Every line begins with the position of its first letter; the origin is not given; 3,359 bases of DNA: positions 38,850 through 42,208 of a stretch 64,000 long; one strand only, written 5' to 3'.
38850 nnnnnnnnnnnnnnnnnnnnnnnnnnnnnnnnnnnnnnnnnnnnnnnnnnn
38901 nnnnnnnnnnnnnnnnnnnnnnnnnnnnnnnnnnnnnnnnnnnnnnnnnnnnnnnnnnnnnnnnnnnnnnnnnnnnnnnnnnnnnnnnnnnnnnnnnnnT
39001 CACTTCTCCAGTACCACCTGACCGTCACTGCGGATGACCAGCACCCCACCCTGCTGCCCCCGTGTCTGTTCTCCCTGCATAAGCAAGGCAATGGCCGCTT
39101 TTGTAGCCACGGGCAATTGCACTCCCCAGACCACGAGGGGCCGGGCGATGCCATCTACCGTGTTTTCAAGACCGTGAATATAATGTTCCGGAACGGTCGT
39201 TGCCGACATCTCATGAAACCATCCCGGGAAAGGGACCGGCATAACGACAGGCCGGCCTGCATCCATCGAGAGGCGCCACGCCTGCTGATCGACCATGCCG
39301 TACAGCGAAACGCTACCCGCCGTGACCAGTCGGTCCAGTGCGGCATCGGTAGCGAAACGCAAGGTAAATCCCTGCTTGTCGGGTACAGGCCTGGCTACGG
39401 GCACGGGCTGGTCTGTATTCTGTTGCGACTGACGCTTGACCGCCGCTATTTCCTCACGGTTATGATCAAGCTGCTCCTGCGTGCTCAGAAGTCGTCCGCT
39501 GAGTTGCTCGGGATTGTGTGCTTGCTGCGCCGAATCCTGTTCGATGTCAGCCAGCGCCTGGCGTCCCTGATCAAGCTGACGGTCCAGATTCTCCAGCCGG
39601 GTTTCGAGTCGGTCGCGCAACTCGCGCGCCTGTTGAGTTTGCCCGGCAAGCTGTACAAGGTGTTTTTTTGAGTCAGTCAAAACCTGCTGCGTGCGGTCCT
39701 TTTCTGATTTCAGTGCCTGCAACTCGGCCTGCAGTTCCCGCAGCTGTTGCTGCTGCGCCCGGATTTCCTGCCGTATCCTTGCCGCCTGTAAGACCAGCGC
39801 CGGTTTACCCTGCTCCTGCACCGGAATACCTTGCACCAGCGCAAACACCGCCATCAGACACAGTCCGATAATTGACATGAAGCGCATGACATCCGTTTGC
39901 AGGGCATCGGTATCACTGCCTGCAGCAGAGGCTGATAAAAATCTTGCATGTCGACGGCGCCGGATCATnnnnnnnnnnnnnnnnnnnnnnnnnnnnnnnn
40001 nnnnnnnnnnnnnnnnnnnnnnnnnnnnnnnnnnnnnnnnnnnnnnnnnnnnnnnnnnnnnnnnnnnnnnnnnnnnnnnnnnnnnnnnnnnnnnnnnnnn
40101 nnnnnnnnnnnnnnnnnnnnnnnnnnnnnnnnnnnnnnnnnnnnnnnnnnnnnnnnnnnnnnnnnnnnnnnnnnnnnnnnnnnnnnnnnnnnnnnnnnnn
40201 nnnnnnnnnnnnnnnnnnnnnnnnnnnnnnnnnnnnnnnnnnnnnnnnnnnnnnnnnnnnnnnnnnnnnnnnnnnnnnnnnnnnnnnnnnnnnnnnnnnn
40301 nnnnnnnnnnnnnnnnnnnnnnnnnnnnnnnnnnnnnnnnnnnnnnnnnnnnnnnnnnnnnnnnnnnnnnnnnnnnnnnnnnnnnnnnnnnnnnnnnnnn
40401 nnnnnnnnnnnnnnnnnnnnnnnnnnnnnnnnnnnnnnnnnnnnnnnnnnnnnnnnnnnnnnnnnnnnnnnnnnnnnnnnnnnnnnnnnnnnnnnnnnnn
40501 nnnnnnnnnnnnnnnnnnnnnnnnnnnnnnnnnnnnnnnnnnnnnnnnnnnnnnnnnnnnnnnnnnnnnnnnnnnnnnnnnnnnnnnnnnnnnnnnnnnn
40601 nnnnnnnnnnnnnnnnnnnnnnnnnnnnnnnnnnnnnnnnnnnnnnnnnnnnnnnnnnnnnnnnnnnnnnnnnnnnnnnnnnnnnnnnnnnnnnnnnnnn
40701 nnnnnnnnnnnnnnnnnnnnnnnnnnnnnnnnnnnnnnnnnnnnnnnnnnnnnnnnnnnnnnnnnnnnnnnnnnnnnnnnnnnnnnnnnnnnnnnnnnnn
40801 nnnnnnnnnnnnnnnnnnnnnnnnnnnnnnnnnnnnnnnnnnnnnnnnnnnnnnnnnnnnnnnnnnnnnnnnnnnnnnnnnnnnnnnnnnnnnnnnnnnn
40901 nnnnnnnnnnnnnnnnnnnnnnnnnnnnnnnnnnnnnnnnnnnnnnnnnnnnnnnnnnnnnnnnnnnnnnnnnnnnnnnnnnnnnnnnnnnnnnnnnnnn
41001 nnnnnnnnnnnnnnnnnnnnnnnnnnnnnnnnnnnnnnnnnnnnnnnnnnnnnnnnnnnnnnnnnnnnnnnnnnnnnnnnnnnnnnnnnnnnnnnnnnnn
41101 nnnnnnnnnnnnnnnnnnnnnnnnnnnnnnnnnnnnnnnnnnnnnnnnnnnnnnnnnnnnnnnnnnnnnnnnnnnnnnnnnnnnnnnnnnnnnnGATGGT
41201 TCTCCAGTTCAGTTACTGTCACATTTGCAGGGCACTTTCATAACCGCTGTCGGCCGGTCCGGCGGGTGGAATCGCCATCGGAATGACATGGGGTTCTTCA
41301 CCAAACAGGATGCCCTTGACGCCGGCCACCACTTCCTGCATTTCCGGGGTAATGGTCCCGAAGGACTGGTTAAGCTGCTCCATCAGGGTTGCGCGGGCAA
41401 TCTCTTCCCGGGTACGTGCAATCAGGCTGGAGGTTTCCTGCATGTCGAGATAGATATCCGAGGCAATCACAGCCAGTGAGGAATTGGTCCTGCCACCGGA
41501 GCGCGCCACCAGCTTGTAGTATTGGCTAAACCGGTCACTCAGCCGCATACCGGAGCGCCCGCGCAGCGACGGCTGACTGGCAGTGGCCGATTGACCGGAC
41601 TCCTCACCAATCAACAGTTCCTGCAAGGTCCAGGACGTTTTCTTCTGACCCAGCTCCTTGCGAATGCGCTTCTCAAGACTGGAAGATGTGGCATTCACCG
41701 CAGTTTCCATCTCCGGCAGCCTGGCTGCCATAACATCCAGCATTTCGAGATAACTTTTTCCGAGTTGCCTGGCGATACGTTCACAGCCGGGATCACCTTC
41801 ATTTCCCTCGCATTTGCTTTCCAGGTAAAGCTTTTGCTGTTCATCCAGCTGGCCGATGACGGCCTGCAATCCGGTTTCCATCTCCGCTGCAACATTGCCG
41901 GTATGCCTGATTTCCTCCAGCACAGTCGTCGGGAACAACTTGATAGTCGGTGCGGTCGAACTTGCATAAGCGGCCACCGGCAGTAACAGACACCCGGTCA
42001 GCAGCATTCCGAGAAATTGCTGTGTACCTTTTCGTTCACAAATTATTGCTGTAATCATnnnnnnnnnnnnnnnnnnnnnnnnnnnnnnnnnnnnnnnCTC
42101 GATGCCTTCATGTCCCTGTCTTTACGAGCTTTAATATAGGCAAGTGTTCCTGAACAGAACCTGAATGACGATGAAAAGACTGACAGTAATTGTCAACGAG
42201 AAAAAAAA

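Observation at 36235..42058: Tightly coupled seven-gene operon of uncharacterised envelope proteins (secreted protein, lipoproteins, orphan MotA/ExbB-like channel, coiled-coil TM protein, SPOR protein, SLT transglycosylase)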

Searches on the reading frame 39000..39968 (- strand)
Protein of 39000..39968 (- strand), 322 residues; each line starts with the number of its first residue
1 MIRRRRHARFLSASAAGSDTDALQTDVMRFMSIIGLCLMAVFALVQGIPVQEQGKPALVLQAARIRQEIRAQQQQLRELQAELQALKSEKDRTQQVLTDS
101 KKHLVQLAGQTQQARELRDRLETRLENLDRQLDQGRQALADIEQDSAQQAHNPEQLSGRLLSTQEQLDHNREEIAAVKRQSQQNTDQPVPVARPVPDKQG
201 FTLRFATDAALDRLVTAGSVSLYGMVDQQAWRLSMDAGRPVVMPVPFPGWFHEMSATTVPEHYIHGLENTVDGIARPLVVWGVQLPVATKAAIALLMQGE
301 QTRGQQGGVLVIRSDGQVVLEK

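Call 3: search_protein_families(library=pfam, proteins=[window:39000-39968:-], max_evalue=0.1)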
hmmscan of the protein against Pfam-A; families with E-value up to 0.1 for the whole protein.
window:39000-39968:- (322 aa): 6 families
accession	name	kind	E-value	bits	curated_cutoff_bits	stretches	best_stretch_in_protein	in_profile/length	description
PF04791.21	LMBR1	-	0.00082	18.8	31.9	1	70-186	194-300/510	LMBR1-like membrane protein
PF05859.17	Mis12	-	0.0033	17.6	25.7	1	61-165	113-212/231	Mis12 protein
PF14817.11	HAUS5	-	0.01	15.1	25.6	1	54-140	78-164/643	HAUS augmin-like complex subunit 5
PF00075.30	RNase_H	-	0.014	16.1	25.8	1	52-106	17-73/141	RNase H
PF18822.6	CdvA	-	0.034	14.6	30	1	81-143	4-67/123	CdvA-like coiled-coil domain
PF06305.16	LapA_dom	-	0.07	13.5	28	1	33-83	28-63/64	Lipopolysaccharide assembly protein A domain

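Call 4: search_protein_families(library=ncbifam, proteins=[window:39000-39968:-], max_evalue=0.1)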
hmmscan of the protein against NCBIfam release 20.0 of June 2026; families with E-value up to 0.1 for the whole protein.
window:39000-39968:- (322 aa): 15 families
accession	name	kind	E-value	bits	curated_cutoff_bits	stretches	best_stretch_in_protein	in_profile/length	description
TIGR02168.1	SMC_prok_B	equivalog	6e-08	30.9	567.35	1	63-185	682-804/1181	chromosome segregation protein SMC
NF003422.0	PRK04863.1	equivalog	2.4e-07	28.8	699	1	61-183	1000-1127/1486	chromosome partition protein MukB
TIGR02169.1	SMC_prok_A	equivalog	2.3e-05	22.3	729.4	1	65-183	708-824/1165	chromosome segregation protein SMC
NF045487.1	ASRP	equivalog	7.3e-05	21.6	300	1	64-182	160-273/593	archaea-specific SMC-related protein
NF006543.0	PRK09039.1-2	equivalog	0.00076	19.4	305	1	5-182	6-176/350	peptidoglycan -binding protein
NF003034.1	PRK03918.1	equivalog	0.0039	15.2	700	1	62-183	254-373/878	DNA double-strand break repair ATPase Rad50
TIGR04211.1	SH3_and_anchor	equivalog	0.014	15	65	0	55-119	61-125/198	TIGR04211 family SH3 domain-containing protein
NF008438.0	PRK11281.1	equivalog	0.014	13.1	991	1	64-181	70-186/1113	mechanosensitive channel MscK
NF041378.1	XopZ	subfamily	0.025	12.6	1300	1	69-183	245-362/1292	XopZ family type III secretion system effector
NF041034.1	Rad50_Sulf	equivalog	0.025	12.4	1000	1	66-177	190-292/872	DNA double-strand break repair ATPase Rad50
TIGR03752.1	conj_TIGR03752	hypoth_equivalog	0.029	13.6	241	1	68-212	67-207/471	TIGR03752 family integrating conjugative element protein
NF002572.0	PRK02224.1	equivalog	0.057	11.7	1087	1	65-186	466-586/888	DNA double-strand break repair ATPase Rad50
NF045780.1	TrlF_fam_ATP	equivalog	0.059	12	350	1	64-182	467-591/944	TrlF family AAA-like ATPase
TIGR02971.1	heterocyst_DevB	subfamily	0.073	12.5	129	1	61-149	91-179/327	ABC exporter membrane fusion protein, DevB family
NF009344.0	PRK12705.1-1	equivalog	0.079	11.5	831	1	63-183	84-208/572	hypothetical protein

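Call 5: search_protein_families(library=padloc, proteins=[window:39000-39968:-], max_evalue=0.1)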
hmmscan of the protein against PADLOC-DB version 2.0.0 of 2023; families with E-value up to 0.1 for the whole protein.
window:39000-39968:- (322 aa): 23 families
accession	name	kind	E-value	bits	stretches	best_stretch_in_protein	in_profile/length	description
PDLC03859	LmuB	-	0.00012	19.4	1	64-176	357-460/611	-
PDLC00553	JetC2|JetC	-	0.00019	17.4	1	61-192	862-993/1361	DUF3584 domain; MukB-like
PDLC00580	JetC3|JetC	-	0.00023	17.5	1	65-187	670-791/1068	DUF3584 domain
PDLC00503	JetC1|JetC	-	0.00027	17.1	1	57-184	683-811/1146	DUF3584 domain; MukB-like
PDLC00551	JetC2|JetC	-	0.0011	14.9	1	62-185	869-990/1365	DUF3584 domain; MukB-like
PDLC00513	JetC1|JetC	-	0.0016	14.5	1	64-185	305-769/1140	DUF3584 domain; MukB-like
PDLC04898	PDC-S06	-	0.0021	14.4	1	63-186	315-435/752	-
PDLC00588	JetC3|JetC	-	0.0021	13.8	1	61-182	512-629/1484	DUF3584 domain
PDLC00584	JetC3|JetC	-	0.0027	13.2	1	65-178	762-873/1494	DUF3584 domain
PDLC00582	JetC3|JetC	-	0.0043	12.9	1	58-185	363-486/1472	DUF3584 domain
PDLC03868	LmuB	-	0.0045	13.3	1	63-182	355-476/1035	-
PDLC00254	LmuB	-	0.0055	13.4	1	58-180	245-369/563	AAA ATPase domain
PDLC00518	JetC1|JetC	-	0.0061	12.4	1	64-185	302-417/1112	DUF3584 domain; MukB-like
PDLC03861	LmuB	-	0.01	11.8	1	55-184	838-967/1213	-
PDLC00519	JetC1|JetC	-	0.012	11.8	1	55-184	618-750/1097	DUF3584 domain; MukB-like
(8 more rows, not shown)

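Call 38: find_homologous_proteins(query=window:39000-39968:-, max_evalue=0.001)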
Query window:39000-39968:- (322 aa): 550 proteins with E <= 0.001 among 8000 candidates; the best 120 are listed.
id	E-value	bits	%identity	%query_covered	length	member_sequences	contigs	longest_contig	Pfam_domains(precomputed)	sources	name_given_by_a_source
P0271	6.8e-202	687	100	100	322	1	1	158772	-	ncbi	ncbi:MAG: hypothetical protein ABFS24_00415 [Pseudomonadota bacterium]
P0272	2.5e-150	517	77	100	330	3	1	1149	-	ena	-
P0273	1.4e-147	508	75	100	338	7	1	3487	-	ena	-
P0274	8.0e-139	480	74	100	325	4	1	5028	-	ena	-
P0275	2.6e-138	478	75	100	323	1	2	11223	-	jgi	jgi:hypothetical protein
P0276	4.3e-138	477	76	100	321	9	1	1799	-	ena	-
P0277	1.6e-137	475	75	100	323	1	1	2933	-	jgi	jgi:hypothetical protein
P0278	9.9e-135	466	72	100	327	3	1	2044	-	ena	-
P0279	2.6e-134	465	73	100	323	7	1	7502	-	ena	-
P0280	6.4e-134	464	71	100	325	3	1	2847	-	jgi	jgi:hypothetical protein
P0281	1.1e-132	459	72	100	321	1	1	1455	-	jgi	jgi:hypothetical protein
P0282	4.1e-130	451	70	100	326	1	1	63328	-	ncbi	ncbi:MAG: hypothetical protein ABFS22_01170 [Pseudomonadota bacterium]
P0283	2.0e-126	439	69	100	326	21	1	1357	PF25541.1,PF17060.11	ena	-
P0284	5.4e-125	434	68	100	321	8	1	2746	PF24161.2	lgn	-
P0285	1.4e-123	430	68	100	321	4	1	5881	PF24161.2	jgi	jgi:hypothetical protein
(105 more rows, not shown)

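Call 43: predict_structure(alignment_id=A4)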
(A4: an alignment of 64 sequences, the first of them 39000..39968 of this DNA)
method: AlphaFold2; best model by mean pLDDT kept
length: 322 residues; sequences in the alignment: 64
mean_pLDDT: 76.1   pTM: 0.40
mean pLDDT of the five models: 76.1, 75.2, 75.0, 73.8, 70.0
residues with pLDDT >= 90: 60; 70-90: 172; 50-70: 45; < 50: 45
segments of 3 or more residues with pLDDT < 50: 1-5, 7-24, 47-54, 186-198
pLDDT, mean of each block of 10 residues (from residue 1): 40 37 51 57 49 48 76 87 90 87 83 82 87 87 82 81 85 84 50 45 90 92 91 88 92 89 88 72 91 87 79 90 74
secondary structure, 60 per line:
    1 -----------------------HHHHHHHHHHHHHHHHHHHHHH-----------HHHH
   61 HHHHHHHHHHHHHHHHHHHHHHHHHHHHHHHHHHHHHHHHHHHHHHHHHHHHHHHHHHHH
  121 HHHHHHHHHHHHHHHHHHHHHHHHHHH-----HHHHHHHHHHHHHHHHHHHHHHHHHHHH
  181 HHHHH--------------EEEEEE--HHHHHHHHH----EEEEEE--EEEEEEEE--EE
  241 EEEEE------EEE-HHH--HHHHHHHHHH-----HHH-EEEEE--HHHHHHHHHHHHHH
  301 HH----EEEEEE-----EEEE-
elements in order: H24-45 H57-147 H153-185 E200-205 H208-216 E221-226 E229-236 E239-245 E252-254 H261-270 E280-284 H287-302 E307-312 E318-321

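Call 46: fold_search(model_id=the predicted structure, library=pdb)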
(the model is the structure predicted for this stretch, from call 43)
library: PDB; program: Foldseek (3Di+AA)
matches with E <= 10: 682; with E <= 0.001: 0
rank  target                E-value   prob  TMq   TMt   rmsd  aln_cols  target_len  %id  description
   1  1mu5                  3.8e-02  0.28  0.12  0.10   9.6       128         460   12  Structure of topoisomerase subunit (released 2003-01-07)
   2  1z59                  4.8e-02  0.21  0.12  0.09   9.9       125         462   11  Topoisomerase VI-B, ADP-bound monomer form (released 2005-06-14)
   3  2hkj                  5.7e-02  0.21  0.12  0.10   9.4       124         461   12  Topoisomerase VI-B bound to radicicol (released 2006-08-29)
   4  7cmp_A                9.3e-02  0.41  0.14  0.12   9.2       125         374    8  parE in complex with AMPPNP (released 2021-08-04)
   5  4kqv_B                9.3e-02  0.28  0.12  0.16   9.3       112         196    6  Topoisomerase iv atp binding domain of francisella tularensis in complex with a small molecule inhibitor (released 2014-01-15)
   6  4kqv_A                9.8e-02  0.30  0.13  0.12   9.3       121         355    6  Topoisomerase iv atp binding domain of francisella tularensis in complex with a small molecule inhibitor (released 2014-01-15)
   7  1mx0_E                1.1e-01  0.13  0.12  0.10  12.3       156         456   10  Structure of topoisomerase subunit (released 2003-01-07)
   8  2zbk_B                1.2e-01  0.14  0.12  0.09   9.7       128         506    9  Crystal structure of an intact type II DNA topoisomerase: insights into DNA transfer mechanisms (released 2008-02-12)
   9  4hxz_A                1.3e-01  0.25  0.12  0.11   9.3       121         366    7  Pyrrolopyrimidine inhibitors of dna gyrase b and topoisomerase iv, part i: structure guided discovery and optimization (released 2013-02-13)
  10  1mx0_C                1.4e-01  0.15  0.12  0.09   9.7       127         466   11  Structure of topoisomerase subunit (released 2003-01-07)
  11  3cwv_A                1.5e-01  0.35  0.14  0.14   9.8       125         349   13  Crystal structure of B-subunit of the DNA gyrase from Myxococcus xanthus (released 2008-05-06)
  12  4hz0_A                1.5e-01  0.30  0.12  0.17   9.5       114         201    7  Pyrrolopyrimidine inhibitors of dna gyrase b and topoisomerase iv, part i: structure guided discovery and optimization (released 2013-02-13)
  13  1mx0_B                1.5e-01  0.14  0.11  0.08  10.3       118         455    9  Structure of topoisomerase subunit (released 2003-01-07)
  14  3fv5_B                1.6e-01  0.30  0.13  0.20   8.9       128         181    6  Crystal Structure of E. coli Topoisomerase IV co-complexed with inhibitor (released 2010-01-26)
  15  4hxz_B                1.8e-01  0.28  0.13  0.14   9.1       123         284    6  Pyrrolopyrimidine inhibitors of dna gyrase b and topoisomerase iv, part i: structure guided discovery and optimization (released 2013-02-13)
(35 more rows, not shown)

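Call 74: search_solved_structures(query=A2, max_evalue=1)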
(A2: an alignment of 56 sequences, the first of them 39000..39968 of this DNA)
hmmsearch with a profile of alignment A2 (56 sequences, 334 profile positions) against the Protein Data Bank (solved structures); distinct sequences matched with E-value up to 1: 205 (the best 60 are shown).
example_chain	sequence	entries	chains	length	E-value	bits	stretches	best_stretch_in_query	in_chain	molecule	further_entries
7kog_B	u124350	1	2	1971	1.9e-09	40.7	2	70-206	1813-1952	Myosin heavy chain isoform Mhc_X1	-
8u95_A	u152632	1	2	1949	2.2e-07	33.9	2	67-191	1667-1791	Myosin heavy chain, isoform U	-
5xg2_A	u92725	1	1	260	2.4e-06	30.5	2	63-175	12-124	Chromosome partition protein Smc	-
3jbh_A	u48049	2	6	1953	2e-05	27.5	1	71-194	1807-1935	MYOSIN 2 HEAVY CHAIN STRIATED MUSCLE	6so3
9y6s_4T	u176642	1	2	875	4.7e-05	26.3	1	75-186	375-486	Coiled-coil domain-containing protein 40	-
6ysy_A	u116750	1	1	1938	5e-05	26.2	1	64-193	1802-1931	Myosin-4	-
7ogt_A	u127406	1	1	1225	7.7e-05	25.6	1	69-187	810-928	Structural maintenance of chromosomes protein 1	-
7ko4_P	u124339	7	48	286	8.2e-05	25.5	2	58-182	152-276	Tropomyosin alpha-1 chain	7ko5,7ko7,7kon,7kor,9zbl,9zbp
7uti_e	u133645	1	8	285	8.3e-05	25.5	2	58-182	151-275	Tropomyosin alpha-1 chain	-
6kn7_P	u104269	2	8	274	8.3e-05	25.5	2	63-195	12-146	Tropomyosin alpha-1 chain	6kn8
6x5z_O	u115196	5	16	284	8.7e-05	25.4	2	57-182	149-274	Tropomyosin alpha-1 chain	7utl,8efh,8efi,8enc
1c1g_A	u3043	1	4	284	0.00017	24.4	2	65-192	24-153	TROPOMYOSIN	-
2w49_A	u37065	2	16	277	0.0002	24.3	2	62-195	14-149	TROPOMYOSIN ALPHA-1 CHAIN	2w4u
9e2e_G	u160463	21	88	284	0.00021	24.1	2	60-195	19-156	Tropomyosin alpha-1 chain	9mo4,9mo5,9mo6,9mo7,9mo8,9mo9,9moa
8qae_A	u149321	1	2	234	0.00024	24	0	111-178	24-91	sc-apCC-6-SLLA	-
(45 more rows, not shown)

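Call 90: search_protein_families(library=phrogs, proteins=[window:39000-39968:-], max_evalue=0.01)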
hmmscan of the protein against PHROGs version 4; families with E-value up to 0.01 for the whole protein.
window:39000-39968:- (322 aa): 2 families
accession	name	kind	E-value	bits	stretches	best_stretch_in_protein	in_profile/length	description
phrog_5218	-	unknown function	0.0057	15.8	1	64-186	75-194/1599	-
phrog_3779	-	tail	0.0061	15.6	1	56-188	506-637/1225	tail length tape measure protein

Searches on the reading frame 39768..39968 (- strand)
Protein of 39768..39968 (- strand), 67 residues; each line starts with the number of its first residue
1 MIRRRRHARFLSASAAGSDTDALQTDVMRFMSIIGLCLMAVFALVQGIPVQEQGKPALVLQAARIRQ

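Call 32: search_protein_families(library=pfam, proteins=[window:39768-39968:-], max_evalue=10)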
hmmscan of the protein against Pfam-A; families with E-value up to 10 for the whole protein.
seq(67 aa): 1 family
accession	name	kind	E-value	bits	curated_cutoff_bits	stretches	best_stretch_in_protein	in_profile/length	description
PF07293.16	DUF1450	-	0.24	11.7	30.1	1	31-53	37-59/75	Protein of unknown function (DUF1450)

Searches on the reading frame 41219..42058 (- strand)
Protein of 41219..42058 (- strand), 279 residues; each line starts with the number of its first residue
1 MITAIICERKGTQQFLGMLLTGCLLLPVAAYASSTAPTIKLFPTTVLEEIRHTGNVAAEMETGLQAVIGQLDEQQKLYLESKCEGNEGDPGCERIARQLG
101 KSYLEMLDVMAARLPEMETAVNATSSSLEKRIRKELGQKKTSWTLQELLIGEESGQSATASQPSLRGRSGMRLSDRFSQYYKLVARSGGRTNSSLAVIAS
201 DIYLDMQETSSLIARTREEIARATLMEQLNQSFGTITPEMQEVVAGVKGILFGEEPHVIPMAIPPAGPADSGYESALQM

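Call 3: search_protein_families(library=pfam, proteins=[window:41219-42058:-], max_evalue=0.1)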
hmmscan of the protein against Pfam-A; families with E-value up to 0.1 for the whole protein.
window:41219-42058:- (279 aa): 2 families
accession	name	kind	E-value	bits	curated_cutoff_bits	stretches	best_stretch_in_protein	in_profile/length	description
PF20270.3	CATRA-C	-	0.055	14.6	24.6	0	50-132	13-100/137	CASPASE and TPR Repeat-Associated C-terminal domain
PF11433.13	DUF3198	-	0.078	13.2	28.7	0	93-108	26-41/50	Protein of unknown function (DUF3198)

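Call 4: search_protein_families(library=ncbifam, proteins=[window:41219-42058:-], max_evalue=0.1)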
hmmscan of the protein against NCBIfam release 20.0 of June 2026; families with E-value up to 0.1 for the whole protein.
window:41219-42058:- (279 aa): 0 families

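Call 5: search_protein_families(library=padloc, proteins=[window:41219-42058:-], max_evalue=0.1)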
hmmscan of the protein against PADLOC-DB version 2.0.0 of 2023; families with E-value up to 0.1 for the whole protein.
window:41219-42058:- (279 aa): 1 family
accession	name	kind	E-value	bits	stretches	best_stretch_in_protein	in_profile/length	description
PDLC03573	REase_II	-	0.011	13.4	1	117-160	24-66/239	Type II restriction enzyme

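Call 55: search_protein_families(library=pfam, alignment_id=A6, max_evalue=0.05)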
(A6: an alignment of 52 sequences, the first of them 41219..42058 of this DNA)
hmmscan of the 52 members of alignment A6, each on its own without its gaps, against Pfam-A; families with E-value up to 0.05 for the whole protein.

A. member 1, window:41219-42058:- (279 aa): 0 families

B. families by the number of members that match (of 52 scanned): 10 families
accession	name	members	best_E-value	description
PF14326.11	DUF4384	3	5.7e-09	Domain of unknown function (DUF4384)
PF07464.16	ApoLp-III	1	0.01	Apolipophorin-III precursor (apoLp-III)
PF04748.18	Polysacc_deac_2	1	0.013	Divergent polysaccharide deacetylase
PF11744.14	ALMT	1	0.013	Aluminium activated malate transporter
PF05645.19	RNA_pol_Rpc82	1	0.033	RNA polymerase III subunit RPC82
PF11433.13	DUF3198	1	0.034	Protein of unknown function (DUF3198)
PF08919.15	F_actin_bind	1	0.036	F-actin binding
PF20270.3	CATRA-C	1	0.042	CASPASE and TPR Repeat-Associated C-terminal domain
PF12240.13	Angiomotin_C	1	0.043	Angiomotin C terminal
PF01031.25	Dynamin_M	1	0.045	Dynamin central region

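Call 73: search_solved_structures(query=A8, max_evalue=1)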
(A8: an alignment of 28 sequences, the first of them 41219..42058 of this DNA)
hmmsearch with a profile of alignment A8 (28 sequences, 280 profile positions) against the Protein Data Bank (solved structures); distinct sequences matched with E-value up to 1: 4.
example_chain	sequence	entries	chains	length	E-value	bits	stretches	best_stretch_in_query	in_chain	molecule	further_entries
9e5c_6d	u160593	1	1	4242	0.2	13.9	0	58-109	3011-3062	Dynein heavy chain, putative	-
7usc_E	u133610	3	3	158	0.22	13.8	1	81-144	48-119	Abl interactor 2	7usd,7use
3p8c_F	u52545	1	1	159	0.22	13.8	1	81-144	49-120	Abl interactor 2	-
1xsv_A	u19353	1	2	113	0.35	13.1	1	40-85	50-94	Hypothetical UPF0122 protein SAV1236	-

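Call 90: search_protein_families(library=phrogs, proteins=[window:41219-42058:-], max_evalue=0.01)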
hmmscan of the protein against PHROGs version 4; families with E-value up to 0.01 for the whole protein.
window:41219-42058:- (279 aa): 0 families
